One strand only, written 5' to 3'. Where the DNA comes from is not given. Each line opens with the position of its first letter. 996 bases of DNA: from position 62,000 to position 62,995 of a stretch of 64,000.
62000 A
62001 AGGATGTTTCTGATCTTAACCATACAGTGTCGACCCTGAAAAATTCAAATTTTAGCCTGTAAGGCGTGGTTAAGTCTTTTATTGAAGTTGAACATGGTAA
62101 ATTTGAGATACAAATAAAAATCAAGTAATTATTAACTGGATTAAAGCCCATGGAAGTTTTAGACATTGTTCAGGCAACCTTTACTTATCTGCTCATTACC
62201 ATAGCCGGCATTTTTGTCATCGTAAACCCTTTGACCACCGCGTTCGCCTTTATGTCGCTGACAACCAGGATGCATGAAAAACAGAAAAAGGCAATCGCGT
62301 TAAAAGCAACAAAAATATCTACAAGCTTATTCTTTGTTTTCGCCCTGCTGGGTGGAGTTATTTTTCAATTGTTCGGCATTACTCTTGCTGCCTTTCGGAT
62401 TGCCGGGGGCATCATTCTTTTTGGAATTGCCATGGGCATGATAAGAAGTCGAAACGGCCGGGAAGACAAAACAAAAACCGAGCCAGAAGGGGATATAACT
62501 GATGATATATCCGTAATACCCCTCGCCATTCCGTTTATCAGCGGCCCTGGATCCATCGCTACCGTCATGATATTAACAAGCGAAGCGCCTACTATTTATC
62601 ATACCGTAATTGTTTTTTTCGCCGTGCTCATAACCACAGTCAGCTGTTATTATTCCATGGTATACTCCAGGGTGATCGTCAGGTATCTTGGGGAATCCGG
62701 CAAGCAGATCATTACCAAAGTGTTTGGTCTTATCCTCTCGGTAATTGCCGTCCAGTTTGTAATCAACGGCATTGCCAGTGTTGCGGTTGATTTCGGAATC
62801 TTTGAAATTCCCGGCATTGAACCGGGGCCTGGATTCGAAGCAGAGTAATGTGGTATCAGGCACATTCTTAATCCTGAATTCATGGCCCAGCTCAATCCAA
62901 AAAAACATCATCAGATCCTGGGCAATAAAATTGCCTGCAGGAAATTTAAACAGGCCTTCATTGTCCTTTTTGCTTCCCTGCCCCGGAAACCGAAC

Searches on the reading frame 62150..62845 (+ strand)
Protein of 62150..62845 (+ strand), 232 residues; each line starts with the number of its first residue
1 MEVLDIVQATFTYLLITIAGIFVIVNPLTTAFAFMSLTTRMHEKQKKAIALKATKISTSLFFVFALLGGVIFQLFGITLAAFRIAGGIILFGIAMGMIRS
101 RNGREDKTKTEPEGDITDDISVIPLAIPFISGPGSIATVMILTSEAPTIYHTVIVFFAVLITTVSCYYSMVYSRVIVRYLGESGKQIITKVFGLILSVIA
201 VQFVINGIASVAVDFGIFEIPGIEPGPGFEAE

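Call 41: search_protein_families(library=pfam, proteins=[window:62150-62845:+], max_evalue=0.00001)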
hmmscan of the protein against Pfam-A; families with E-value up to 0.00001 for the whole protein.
window:62150-62845:+ (232 aa): 1 family
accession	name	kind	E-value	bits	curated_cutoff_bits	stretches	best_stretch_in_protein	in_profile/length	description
PF01914.23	MarC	-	1.2e-53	182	23.9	1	13-210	3-201/203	MarC family integral membrane protein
